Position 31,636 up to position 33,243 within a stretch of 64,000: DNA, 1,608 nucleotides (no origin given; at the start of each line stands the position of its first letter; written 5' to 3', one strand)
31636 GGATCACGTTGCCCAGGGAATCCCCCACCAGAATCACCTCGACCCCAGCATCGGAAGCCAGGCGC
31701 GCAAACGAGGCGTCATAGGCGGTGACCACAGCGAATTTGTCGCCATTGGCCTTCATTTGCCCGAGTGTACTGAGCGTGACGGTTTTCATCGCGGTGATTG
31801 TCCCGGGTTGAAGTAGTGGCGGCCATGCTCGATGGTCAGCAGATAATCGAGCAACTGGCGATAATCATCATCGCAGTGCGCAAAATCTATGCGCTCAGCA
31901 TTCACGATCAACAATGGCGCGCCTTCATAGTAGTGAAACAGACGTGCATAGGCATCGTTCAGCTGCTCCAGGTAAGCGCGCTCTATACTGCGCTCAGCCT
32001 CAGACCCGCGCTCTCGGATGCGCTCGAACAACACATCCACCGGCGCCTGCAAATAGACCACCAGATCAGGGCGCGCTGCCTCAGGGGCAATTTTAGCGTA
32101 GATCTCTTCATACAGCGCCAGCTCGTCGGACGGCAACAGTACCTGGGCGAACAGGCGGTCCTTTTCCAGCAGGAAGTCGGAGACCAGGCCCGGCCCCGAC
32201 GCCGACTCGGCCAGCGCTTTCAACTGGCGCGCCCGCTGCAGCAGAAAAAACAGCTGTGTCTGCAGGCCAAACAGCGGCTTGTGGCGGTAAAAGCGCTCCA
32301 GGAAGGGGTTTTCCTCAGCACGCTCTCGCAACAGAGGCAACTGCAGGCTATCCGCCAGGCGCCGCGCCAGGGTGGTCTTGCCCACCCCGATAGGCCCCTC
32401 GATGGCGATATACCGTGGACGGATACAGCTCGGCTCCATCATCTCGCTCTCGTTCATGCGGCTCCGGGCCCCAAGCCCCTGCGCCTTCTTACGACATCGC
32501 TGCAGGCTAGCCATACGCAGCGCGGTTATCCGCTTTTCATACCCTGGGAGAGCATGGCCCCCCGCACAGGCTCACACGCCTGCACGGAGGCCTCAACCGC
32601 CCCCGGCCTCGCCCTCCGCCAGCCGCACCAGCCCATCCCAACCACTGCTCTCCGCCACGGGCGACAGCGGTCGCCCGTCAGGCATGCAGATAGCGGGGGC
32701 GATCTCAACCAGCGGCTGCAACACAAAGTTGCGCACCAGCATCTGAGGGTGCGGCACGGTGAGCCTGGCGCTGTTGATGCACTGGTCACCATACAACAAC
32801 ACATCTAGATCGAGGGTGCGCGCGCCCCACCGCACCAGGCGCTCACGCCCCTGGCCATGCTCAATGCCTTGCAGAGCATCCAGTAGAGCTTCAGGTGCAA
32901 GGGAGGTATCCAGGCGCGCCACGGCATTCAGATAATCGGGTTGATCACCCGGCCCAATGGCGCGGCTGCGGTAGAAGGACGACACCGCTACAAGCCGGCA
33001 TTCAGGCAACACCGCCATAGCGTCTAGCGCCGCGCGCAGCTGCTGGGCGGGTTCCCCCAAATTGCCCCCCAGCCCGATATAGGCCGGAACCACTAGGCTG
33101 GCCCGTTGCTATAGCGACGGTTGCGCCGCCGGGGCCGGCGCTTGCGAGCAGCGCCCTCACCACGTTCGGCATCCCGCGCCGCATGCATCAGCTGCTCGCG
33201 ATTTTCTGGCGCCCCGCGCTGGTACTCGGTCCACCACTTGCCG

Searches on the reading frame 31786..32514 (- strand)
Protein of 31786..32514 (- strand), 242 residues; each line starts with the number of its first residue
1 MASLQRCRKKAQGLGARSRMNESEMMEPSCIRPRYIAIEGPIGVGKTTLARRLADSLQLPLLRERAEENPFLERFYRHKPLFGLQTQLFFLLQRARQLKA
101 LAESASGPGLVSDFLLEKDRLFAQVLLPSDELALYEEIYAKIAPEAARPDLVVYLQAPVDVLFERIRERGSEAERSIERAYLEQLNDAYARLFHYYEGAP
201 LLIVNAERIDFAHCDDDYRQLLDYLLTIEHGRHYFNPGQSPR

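Call 7: search_protein_families(library=pfam, proteins=[window:31786-32514:-])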
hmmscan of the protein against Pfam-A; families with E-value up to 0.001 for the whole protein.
window:31786-32514:- (242 aa): 10 families
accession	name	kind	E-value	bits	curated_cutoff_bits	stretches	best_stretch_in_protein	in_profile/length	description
PF01712.25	dNK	-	3.3e-35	122.1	27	1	36-223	1-196/203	Deoxynucleoside kinase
PF13238.12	AAA_18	-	5.2e-09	37.1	29.4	0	36-57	1-22/128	AAA domain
PF02223.23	Thymidylate_kin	-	7.8e-08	32.7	27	1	38-207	1-175/185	Thymidylate kinase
PF13671.12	AAA_33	-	1.8e-07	32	27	0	37-63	3-29/143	AAA domain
PF13191.12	AAA_16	-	9.4e-06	26.7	32.6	1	32-169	23-104/167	AAA ATPase domain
PF13207.12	AAA_17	-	9.6e-05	23.1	27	0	40-62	2-24/136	AAA domain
PF01202.28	SKI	-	0.00013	22.5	22.1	0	43-61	2-20/159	Shikimate kinase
PF13401.12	AAA_22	-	0.00059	20.6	27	0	34-69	6-33/130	AAA domain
PF05729.18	NACHT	-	0.00082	19.7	26.7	0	34-71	1-38/167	NACHT domain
PF13521.12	AAA_28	-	0.00089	19.9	27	0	36-115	2-82/164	AAA domain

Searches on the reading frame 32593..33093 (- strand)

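Call 7: search_protein_families(library=pfam, proteins=[window:32593-33093:-])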
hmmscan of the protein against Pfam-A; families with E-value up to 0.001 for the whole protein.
window:32593-33093:- (166 aa): 1 family
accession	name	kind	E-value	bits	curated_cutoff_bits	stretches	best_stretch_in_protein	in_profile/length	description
PF01288.25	HPPK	-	4.9e-39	133.8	25.7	1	5-133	1-116/116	7,8-dihydro-6-hydroxymethylpterin-pyrophosphokinase (HPPK)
